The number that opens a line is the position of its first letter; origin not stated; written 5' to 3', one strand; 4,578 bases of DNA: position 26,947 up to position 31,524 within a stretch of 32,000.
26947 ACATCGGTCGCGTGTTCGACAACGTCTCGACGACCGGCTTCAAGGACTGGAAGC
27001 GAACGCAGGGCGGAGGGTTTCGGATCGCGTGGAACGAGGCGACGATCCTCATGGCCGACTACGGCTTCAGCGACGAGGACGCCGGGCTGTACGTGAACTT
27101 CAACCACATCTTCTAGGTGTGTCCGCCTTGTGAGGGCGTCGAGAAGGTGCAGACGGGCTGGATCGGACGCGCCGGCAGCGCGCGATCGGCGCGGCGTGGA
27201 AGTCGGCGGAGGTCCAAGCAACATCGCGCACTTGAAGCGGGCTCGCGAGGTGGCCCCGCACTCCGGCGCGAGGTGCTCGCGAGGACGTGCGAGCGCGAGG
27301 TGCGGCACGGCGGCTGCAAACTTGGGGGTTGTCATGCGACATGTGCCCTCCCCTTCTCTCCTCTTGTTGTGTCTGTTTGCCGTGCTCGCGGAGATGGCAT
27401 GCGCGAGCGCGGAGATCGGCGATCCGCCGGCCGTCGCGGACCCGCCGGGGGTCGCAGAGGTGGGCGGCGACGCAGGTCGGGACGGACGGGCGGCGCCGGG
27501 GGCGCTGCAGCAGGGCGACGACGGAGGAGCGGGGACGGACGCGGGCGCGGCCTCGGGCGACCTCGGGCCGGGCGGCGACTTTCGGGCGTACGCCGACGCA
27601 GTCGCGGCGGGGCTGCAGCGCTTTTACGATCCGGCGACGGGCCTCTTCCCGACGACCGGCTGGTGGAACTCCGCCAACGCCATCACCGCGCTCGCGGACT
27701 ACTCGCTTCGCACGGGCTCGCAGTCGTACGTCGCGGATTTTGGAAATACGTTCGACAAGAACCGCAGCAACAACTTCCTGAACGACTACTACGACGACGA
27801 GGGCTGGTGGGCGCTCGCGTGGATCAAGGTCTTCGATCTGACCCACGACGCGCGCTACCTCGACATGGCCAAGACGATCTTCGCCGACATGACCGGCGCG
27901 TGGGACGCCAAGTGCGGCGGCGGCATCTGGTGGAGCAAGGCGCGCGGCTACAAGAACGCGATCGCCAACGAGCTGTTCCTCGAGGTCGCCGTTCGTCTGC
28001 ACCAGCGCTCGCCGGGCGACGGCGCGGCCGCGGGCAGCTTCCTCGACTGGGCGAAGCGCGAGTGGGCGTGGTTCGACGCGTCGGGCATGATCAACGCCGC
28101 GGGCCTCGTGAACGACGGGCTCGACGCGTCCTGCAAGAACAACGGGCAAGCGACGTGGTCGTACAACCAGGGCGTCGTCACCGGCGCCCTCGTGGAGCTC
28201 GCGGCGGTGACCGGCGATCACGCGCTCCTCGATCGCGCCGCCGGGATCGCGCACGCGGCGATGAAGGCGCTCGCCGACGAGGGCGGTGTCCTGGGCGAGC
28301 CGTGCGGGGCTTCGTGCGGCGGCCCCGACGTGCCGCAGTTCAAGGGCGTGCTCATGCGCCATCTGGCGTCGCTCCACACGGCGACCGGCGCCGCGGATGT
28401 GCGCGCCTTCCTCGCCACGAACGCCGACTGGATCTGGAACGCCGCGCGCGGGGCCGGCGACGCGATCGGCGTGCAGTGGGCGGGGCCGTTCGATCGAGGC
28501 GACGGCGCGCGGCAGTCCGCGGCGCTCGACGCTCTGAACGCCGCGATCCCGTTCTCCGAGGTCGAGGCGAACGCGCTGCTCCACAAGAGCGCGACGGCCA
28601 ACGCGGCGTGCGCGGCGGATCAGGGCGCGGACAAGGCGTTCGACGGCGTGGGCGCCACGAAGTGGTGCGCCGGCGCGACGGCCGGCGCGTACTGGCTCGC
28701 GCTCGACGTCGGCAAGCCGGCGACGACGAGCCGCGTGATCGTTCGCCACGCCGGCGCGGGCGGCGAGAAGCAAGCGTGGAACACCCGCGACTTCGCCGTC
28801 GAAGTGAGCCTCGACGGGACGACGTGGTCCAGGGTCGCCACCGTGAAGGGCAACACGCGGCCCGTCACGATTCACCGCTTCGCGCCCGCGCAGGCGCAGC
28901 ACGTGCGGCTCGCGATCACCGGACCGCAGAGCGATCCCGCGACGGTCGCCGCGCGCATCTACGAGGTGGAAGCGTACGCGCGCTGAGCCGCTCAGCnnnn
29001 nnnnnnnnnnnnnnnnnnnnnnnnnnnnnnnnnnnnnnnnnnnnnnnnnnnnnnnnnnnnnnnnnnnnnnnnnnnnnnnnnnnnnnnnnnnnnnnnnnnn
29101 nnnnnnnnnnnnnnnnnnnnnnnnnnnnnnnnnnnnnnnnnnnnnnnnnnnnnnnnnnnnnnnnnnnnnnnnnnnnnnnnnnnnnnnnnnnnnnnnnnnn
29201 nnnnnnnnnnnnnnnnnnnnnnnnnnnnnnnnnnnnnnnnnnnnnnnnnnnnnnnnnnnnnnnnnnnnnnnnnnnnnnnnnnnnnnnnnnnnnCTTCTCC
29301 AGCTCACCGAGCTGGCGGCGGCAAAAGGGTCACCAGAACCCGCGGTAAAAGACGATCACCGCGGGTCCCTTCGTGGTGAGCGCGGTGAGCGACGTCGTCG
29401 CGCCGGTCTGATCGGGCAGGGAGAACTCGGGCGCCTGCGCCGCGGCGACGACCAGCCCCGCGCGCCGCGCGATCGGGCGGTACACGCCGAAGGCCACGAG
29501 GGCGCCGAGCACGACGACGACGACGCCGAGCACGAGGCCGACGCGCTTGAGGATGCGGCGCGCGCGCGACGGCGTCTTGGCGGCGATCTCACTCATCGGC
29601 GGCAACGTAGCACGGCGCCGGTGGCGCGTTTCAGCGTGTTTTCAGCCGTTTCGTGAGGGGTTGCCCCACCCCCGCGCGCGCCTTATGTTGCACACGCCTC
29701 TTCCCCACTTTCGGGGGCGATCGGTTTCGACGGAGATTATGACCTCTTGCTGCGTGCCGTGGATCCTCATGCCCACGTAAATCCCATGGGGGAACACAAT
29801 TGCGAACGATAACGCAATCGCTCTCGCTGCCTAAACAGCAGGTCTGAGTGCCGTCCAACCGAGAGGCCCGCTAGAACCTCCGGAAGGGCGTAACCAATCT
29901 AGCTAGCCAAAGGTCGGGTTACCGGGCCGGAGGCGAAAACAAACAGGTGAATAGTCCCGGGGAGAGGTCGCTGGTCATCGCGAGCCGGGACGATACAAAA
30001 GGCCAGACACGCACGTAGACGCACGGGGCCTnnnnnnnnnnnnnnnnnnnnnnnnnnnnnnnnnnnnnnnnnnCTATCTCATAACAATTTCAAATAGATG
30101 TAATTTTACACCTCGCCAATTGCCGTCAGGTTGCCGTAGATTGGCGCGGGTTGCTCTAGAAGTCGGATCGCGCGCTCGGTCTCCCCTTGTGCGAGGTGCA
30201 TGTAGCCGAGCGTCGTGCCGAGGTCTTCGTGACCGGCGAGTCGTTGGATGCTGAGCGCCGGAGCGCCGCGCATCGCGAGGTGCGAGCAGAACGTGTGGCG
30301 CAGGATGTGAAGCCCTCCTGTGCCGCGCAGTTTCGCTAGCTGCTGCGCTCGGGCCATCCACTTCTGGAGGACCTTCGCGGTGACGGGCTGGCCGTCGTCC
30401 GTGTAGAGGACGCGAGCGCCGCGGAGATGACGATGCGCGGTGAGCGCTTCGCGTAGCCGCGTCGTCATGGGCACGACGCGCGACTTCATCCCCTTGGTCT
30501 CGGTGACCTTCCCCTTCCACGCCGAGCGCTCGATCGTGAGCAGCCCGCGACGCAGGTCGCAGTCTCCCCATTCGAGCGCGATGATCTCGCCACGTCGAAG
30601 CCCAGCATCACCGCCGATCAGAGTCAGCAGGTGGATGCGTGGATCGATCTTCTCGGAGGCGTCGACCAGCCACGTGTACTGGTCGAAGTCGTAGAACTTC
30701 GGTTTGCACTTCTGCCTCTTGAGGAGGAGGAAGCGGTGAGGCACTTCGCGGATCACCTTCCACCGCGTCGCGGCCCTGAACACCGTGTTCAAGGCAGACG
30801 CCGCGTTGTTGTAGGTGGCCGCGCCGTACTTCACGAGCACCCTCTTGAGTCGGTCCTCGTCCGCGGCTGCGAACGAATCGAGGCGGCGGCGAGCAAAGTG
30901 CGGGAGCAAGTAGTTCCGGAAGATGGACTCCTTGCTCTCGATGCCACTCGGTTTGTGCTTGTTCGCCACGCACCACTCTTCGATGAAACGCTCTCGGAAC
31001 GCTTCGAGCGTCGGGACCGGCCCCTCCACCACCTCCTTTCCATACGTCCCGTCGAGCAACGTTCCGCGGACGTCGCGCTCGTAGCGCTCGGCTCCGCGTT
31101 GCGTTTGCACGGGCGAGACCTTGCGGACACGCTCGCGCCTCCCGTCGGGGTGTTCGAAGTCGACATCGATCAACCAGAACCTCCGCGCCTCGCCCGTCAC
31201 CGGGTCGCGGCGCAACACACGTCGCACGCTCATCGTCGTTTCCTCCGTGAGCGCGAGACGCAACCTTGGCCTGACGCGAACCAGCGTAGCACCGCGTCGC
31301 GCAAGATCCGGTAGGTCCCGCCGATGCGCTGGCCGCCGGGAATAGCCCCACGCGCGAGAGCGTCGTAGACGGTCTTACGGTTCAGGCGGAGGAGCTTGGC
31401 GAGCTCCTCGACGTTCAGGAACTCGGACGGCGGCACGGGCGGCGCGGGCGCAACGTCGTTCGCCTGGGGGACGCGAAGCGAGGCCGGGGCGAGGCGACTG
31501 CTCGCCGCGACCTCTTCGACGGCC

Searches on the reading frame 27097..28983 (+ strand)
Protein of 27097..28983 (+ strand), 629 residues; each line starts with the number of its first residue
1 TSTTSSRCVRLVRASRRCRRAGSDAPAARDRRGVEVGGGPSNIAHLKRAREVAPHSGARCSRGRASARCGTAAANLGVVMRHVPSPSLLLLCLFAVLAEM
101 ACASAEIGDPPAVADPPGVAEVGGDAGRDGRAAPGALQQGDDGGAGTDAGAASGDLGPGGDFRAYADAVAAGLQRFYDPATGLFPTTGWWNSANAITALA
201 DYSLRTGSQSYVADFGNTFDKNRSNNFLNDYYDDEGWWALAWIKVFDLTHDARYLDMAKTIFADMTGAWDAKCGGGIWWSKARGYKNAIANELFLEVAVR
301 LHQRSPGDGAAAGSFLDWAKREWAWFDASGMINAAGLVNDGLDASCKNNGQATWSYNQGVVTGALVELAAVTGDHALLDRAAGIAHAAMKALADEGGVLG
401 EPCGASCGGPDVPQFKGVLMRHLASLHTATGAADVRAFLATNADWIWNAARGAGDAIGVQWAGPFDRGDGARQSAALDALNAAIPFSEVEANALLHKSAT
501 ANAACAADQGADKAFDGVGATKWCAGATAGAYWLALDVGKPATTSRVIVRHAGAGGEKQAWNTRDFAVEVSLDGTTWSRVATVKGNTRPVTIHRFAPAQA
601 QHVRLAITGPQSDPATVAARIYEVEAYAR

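Call 17: search_protein_families(library=pfam, proteins=[window:27097-28983:+], max_evalue=0.00001)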
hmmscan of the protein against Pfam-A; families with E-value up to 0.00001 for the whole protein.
window:27097-28983:+ (629 aa): 3 families
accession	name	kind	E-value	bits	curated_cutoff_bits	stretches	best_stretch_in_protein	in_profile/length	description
PF03663.20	Glyco_hydro_76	-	2.5e-46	159.3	25.9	1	165-482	5-353/366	Glycosyl hydrolase family 76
PF00754.31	F5_F8_type_C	-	2.9e-16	60.2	28.2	1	499-612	2-117/127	F5/8 type C domain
PF22633.2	F5_F8_type_C_2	-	3.5e-14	53.6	27.8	1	513-605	1-91/91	NedA-like, galactose-binding domain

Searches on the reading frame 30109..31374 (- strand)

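Call 17: search_protein_families(library=pfam, proteins=[window:30109-31374:-], max_evalue=0.00001)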
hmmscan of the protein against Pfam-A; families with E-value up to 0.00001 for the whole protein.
window:30109-31374:- (422 aa): 1 family
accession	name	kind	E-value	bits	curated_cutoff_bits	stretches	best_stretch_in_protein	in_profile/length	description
PF00589.27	Phage_integrase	-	4.4e-24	85.6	27.1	1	228-396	3-170/172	Phage integrase family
